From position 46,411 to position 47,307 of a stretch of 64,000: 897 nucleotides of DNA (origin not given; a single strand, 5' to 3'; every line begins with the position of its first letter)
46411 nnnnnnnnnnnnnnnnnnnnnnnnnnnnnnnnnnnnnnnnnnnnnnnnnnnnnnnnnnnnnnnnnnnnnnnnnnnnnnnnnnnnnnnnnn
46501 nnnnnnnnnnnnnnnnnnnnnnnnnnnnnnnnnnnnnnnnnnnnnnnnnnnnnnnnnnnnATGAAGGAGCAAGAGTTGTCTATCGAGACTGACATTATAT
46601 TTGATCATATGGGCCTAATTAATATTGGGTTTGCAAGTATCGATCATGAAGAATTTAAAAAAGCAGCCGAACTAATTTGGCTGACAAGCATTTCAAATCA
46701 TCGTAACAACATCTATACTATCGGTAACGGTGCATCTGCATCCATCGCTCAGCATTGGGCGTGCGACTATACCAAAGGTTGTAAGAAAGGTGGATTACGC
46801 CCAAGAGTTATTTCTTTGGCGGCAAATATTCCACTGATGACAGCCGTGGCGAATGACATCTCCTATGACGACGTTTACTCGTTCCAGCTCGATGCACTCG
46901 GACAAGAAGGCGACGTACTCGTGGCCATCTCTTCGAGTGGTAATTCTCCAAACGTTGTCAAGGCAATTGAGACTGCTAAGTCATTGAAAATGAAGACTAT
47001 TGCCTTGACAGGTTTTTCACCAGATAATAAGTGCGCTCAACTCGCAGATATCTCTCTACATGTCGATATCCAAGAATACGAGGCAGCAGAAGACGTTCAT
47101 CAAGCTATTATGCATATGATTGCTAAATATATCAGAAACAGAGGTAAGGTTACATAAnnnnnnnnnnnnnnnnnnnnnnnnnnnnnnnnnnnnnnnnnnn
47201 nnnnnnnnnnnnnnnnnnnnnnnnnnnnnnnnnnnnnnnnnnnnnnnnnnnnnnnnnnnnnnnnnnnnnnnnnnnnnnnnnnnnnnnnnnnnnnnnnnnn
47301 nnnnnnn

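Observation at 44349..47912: Phage-borne heptose nucleotide-sugar pathway cluster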

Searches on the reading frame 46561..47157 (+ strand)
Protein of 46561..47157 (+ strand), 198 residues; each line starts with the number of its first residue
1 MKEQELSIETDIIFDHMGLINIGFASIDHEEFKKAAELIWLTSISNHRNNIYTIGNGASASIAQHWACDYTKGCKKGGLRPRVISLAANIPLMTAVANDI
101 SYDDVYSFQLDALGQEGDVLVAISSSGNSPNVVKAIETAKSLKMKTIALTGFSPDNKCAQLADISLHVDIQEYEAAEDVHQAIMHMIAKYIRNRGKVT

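Call 3: search_protein_families(library=pfam, proteins=[window:46561-47157:+], max_evalue=0.01)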
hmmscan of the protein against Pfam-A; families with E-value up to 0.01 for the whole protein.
window:46561-47157:+ (198 aa): 2 families
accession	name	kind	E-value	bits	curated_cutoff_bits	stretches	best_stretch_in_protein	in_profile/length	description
PF13580.11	SIS_2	-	2.1e-19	70.3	27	1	29-151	18-138/138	SIS domain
PF01380.27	SIS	-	1.1e-10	41.9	25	1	109-174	46-110/131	SIS domain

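Call 4: search_protein_families(library=ncbifam, proteins=[window:46561-47157:+], max_evalue=0.01)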
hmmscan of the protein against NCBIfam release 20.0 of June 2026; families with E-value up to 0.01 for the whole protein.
window:46561-47157:+ (198 aa): 20 families
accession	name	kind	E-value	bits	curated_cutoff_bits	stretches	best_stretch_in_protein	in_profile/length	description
TIGR00441.1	gmhA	equivalog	1.1e-33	116.5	209.45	1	46-191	9-153/154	D-sedoheptulose 7-phosphate isomerase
NF010546.0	PRK13936.1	equivalog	3.1e-32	111.9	276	1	32-191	29-188/197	phosphoheptose isomerase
NF001628.0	PRK00414.1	equivalog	1.7e-27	96.3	265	1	32-191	30-186/192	D-sedoheptulose 7-phosphate isomerase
NF008138.0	PRK10886.1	equivalog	2.1e-24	86.3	352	1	40-177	34-170/196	DnaA initiator-associating protein DiaA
NF010547.0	PRK13938.1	equivalog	6.2e-21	74.9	320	1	50-191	47-187/196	D-sedoheptulose 7-phosphate isomerase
TIGR03127.2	RuMP_HxlB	equivalog_domain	1.6e-08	34.7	160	1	115-178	71-133/178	6-phospho-3-hexuloisomerase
NF008458.0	PRK11337.1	equivalog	9.7e-08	31.3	378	1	102-168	173-239/293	MurR/RpiR family transcriptional regulator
NF010701.0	PRK14101.1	equivalog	2.2e-07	29.5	920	1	100-186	498-584/638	bifunctional transcriptional regulator/glucokinase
NF040776.2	AlsR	equivalog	2.9e-07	29.7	400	1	102-166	161-225/279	transcriptional repressor AlsR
NF003915.0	PRK05441.1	subfamily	3.6e-07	29.5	168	1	115-169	130-183/300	N-acetylmuramic acid 6-phosphate etherase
NF009222.0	PRK12570.1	subfamily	6.4e-07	28.5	255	1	116-168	138-189/307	N-acetylmuramic acid 6-phosphate etherase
TIGR00274.1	TIGR00274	equivalog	1.9e-06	27.2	302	1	103-168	114-177/291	N-acetylmuramic acid 6-phosphate etherase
NF002805.0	PRK02947.1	subfamily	3.4e-06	26.4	135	1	29-154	23-145/247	sugar isomerase domain-containing protein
NF008590.0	PRK11557.1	equivalog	1.1e-05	25.1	355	1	115-174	178-235/282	MurR/RpiR family transcriptional regulator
TIGR00393.1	kpsF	subfamily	2.1e-05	24.3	203.7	1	116-172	47-102/268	KpsF/GutQ family sugar-phosphate isomerase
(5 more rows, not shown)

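Call 7: search_protein_families(library=phrogs, proteins=[window:46561-47157:+], max_evalue=0.001)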
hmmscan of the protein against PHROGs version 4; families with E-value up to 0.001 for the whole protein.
window:46561-47157:+ (198 aa): 2 families
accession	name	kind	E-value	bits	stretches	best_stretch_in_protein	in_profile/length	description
phrog_14703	-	unknown function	1.5e-43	149.9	1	30-192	28-187/192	-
phrog_9758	-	unknown function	2.8e-06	27.8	1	103-166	160-222/273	-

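Call 29: search_solved_structures(query=window:46561-47154:+, max_evalue=0.001, show_alignments=3)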
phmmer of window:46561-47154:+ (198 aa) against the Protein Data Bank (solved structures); distinct sequences matched with E-value up to 0.001: 20.
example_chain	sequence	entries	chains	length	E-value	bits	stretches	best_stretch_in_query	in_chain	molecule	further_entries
5by2_A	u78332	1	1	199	1.7e-25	93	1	48-191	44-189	Phosphoheptose isomerase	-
1x94_A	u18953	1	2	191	2.4e-23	86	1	24-192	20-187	putative Phosphoheptose isomerase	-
5i01_A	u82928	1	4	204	4.2e-23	85.2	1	34-186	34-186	Phosphoheptose isomerase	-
1x92_A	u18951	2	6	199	9.9e-23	84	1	35-190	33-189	PHOSPHOHEPTOSE ISOMERASE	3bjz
2yva_A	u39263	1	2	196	5.6e-21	78.3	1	41-185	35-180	DnaA initiator-associating protein diaA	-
4u6n_A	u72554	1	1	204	6.2e-21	78.1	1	41-185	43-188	DnaA initiator-associating protein DiaA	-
1tk9_A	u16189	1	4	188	1.5e-20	76.9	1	48-191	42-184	Phosphoheptose isomerase 1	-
2i22_A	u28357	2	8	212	1.6e-20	76.8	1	48-192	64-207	Phosphoheptose isomerase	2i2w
5ltz_A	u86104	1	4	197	1.9e-19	73.3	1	49-191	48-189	Phosphoheptose isomerase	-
5lu7_A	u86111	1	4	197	2.6e-19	72.8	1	49-191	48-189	Phosphoheptose isomerase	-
2xbl_A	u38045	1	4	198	5e-19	71.9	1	49-191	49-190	PHOSPHOHEPTOSE ISOMERASE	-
2x3y_A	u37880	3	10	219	6.4e-19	71.5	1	49-191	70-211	PHOSPHOHEPTOSE ISOMERASE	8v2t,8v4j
5lu5_A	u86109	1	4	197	9.3e-19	71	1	49-191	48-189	Phosphoheptose isomerase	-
5lu6_A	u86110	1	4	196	6.6e-18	68.3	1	49-191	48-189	Phosphoheptose isomerase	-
3trj_A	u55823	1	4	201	1.7e-17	66.9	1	46-191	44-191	Phosphoheptose isomerase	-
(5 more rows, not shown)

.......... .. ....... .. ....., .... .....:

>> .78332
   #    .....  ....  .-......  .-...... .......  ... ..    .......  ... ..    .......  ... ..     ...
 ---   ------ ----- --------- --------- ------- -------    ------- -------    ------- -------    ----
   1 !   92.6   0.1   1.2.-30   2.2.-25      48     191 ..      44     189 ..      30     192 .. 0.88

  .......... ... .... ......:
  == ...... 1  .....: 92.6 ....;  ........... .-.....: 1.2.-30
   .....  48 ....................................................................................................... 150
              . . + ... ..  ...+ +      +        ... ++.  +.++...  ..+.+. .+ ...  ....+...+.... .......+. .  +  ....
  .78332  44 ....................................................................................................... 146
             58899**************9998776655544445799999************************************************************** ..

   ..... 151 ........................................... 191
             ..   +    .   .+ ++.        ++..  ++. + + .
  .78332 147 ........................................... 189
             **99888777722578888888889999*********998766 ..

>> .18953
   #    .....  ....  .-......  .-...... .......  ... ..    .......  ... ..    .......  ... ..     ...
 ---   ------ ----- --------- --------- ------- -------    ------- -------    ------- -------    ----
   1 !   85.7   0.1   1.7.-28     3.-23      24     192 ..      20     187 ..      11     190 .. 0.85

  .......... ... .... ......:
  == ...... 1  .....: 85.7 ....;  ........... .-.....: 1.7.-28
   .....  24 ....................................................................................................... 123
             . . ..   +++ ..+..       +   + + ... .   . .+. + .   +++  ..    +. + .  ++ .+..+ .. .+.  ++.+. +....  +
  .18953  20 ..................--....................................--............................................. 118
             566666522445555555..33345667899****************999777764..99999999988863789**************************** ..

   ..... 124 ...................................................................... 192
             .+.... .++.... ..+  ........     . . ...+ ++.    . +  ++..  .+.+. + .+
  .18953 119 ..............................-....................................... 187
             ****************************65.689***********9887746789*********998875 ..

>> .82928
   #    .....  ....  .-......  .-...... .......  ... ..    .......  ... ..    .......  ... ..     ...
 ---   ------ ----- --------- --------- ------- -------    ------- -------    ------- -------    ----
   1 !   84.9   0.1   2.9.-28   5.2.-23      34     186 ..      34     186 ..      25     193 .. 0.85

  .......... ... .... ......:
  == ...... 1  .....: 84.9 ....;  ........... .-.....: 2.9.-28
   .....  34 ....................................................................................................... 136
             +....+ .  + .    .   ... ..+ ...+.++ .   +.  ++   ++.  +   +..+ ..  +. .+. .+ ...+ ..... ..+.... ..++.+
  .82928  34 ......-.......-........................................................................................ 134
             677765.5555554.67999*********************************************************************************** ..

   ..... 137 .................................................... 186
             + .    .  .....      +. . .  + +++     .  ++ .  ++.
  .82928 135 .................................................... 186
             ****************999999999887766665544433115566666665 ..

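Call 68: search_dna_similar(query=window:46561-47154:+, collection=phages, mode=protein, max_rows=40, rows=spread, max_evalue=0.00001)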
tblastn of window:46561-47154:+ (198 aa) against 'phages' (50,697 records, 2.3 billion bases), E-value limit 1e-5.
Records with a match: 12; places in all: 12; records where one place covers at least 80% of the query: 1.
Best place of each record, by identity: <60% 12.
By first word of the organism name: Bacteriophage 5; Caulobacter 2; Escherichia 2; Salmonella 2; uncultured 1.
By host as written in the record: - 6; Caulobacter crescentus CB15 2; Escherichia coli O157:H7 ATCC 43895 2; Homo sapiens 1; Salmonella enterica subsp. enterica serovar Kentucky 1.
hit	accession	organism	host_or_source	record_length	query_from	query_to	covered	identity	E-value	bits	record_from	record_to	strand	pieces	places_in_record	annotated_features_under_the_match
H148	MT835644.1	Bacteriophage sp.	human fecal samples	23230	15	193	90%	42.8%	7e-40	149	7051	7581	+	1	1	record has no annotation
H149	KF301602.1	Caulobacter phage Cr30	Caulobacter crescentus CB15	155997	48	192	73%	50.0%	1e-42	157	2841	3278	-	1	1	phosphoheptose isomerase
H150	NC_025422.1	Caulobacter phage Cr30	Caulobacter crescentus CB15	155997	48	192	73%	50.0%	1e-42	157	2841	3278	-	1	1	phosphoheptose isomerase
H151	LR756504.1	uncultured phage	metagenomic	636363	49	191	72%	38.9%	2e-19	91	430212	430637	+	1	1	record has no annotation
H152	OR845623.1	Escherichia phage ECO95 1-6-1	Escherichia coli O157:H7 ATCC 43895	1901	49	193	73%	35.6%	2e-17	85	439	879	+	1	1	record has no annotation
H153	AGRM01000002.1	Salmonella enterica subsp. houtenae str. ATCC BAA-1581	Homo sapiens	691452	49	193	73%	35.6%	3e-17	85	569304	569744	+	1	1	putative DnaA initiator-associating protein DiaA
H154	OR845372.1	Escherichia phage ECO95 1-6-1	Escherichia coli O157:H7 ATCC 43895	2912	51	191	71%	36.4%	3e-17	84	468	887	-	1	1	record has no annotation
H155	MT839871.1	Bacteriophage sp.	human fecal samples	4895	51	194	73%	34.9%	2e-18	88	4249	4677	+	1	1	record has no annotation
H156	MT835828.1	Bacteriophage sp.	human fecal samples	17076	49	187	70%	30.9%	4e-12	70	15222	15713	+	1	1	record has no annotation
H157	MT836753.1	Bacteriophage sp.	human fecal samples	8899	55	194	71%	29.2%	2e-10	64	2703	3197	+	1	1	record has no annotation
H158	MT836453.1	Bacteriophage sp.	human fecal samples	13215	84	194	56%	33.3%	3e-11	67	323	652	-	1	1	record has no annotation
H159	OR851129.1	Salmonella phage S.Kent 1-2-1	Salmonella enterica subsp. enterica ...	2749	109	193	43%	34.5%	1e-6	53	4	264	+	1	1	record has no annotation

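Call 92: search_protein_families(library=padloc, proteins=[window:46561-47154:+], max_evalue=0.001)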
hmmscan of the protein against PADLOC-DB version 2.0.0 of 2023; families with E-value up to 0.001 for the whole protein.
window:46561-47154:+ (198 aa): 0 families
